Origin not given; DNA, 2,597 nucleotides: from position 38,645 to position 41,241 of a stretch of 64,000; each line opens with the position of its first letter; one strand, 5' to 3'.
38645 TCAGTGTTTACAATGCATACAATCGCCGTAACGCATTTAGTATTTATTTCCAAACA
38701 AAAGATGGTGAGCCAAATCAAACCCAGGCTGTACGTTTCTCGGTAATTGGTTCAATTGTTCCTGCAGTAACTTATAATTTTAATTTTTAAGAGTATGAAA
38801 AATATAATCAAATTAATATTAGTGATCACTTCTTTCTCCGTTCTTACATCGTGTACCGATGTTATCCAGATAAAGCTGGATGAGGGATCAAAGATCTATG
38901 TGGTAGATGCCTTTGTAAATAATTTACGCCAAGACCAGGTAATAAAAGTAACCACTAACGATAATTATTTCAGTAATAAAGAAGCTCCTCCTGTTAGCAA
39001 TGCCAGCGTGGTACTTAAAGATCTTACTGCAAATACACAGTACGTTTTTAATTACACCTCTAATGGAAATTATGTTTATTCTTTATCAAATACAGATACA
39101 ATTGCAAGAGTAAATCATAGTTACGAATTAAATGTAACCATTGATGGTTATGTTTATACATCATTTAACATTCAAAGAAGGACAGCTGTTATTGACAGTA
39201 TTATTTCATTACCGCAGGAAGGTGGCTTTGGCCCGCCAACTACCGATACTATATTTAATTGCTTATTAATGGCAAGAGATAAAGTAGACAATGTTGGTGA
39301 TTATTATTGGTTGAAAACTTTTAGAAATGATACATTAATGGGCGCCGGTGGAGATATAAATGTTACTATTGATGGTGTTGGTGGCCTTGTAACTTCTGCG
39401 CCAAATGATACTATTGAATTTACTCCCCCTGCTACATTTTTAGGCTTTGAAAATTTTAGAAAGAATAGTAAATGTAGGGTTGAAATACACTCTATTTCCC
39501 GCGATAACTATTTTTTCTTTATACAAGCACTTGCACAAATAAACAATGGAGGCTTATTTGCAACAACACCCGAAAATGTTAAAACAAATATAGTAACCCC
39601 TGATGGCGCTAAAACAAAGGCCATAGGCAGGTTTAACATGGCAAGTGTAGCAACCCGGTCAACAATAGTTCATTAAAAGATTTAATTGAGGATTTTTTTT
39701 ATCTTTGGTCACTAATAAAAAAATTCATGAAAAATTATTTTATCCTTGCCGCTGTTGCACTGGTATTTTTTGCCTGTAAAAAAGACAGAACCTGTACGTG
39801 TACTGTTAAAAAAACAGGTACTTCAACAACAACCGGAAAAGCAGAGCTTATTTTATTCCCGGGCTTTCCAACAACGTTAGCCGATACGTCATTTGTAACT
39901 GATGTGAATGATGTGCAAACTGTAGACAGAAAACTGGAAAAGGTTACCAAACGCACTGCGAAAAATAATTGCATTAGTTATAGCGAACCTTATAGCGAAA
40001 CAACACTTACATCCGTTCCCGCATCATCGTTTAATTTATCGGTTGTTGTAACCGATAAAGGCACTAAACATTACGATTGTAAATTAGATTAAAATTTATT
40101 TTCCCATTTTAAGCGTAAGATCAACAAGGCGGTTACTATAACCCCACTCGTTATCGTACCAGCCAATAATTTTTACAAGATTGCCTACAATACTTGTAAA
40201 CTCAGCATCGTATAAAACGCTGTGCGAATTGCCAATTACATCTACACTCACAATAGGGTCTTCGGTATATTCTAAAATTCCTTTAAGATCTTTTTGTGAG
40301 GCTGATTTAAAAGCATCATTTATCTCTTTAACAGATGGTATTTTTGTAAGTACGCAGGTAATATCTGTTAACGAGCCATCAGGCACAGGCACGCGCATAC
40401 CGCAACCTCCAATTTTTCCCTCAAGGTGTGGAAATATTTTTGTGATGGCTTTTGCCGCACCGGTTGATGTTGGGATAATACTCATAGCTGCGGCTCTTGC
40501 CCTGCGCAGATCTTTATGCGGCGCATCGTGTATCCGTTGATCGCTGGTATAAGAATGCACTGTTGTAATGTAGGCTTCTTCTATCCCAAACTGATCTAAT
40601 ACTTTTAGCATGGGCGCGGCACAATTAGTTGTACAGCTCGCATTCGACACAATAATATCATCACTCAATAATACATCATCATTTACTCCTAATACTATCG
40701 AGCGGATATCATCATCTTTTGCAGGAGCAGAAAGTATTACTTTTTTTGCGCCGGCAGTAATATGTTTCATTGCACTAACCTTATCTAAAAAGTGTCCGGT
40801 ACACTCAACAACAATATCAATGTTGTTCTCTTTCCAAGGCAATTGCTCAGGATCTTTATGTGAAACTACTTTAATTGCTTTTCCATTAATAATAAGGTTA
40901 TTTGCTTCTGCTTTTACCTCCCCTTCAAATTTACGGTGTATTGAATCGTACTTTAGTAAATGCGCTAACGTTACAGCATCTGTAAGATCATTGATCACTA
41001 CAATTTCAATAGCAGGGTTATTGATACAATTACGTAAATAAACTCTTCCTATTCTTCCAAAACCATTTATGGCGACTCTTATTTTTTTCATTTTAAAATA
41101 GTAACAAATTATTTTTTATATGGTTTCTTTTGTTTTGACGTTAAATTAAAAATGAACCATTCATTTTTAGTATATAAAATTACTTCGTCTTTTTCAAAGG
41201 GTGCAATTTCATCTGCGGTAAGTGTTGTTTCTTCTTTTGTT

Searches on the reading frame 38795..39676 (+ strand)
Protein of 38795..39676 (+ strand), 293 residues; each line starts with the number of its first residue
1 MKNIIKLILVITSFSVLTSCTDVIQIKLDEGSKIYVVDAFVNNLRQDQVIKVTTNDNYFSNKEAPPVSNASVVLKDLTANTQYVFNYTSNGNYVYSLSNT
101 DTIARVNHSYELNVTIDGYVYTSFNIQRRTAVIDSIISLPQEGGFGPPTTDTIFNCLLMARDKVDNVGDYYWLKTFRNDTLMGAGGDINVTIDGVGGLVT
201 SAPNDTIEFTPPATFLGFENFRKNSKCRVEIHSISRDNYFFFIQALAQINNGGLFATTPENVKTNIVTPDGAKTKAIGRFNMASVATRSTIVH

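Call 100: search_protein_families(library=pfam, proteins=[window:38795-39676:+], max_evalue=0.00001)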
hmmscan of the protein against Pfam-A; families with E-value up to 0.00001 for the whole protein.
window:38795-39676:+ (293 aa): 1 family
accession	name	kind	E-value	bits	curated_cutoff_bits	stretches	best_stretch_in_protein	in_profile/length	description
PF14054.11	DUF4249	-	2.2e-20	73.8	28.5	1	22-288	2-268/269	Domain of unknown function (DUF4249)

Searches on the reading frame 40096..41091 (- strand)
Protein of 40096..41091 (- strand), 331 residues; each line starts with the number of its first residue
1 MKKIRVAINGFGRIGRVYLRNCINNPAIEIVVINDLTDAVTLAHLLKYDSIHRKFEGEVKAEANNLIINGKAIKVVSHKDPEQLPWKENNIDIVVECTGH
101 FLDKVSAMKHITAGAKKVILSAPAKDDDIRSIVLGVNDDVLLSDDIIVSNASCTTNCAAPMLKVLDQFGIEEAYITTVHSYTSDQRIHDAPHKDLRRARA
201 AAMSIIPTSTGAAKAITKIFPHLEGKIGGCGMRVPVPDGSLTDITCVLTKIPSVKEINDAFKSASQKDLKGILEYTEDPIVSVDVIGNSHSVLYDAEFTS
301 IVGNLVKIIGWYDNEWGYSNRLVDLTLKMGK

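Call 100: search_protein_families(library=pfam, proteins=[window:40096-41091:-], max_evalue=0.00001)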
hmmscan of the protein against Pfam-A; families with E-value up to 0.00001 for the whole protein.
window:40096-41091:- (331 aa): 2 families
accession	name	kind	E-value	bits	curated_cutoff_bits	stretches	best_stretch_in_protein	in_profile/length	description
PF02800.25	Gp_dh_C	-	2.2e-57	193.5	24.4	1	159-312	2-158/158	Glyceraldehyde 3-phosphate dehydrogenase, C-terminal domain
PF00044.30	Gp_dh_N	-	9.2e-41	138.7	31.7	1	4-103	1-100/101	Glyceraldehyde 3-phosphate dehydrogenase, NAD binding domain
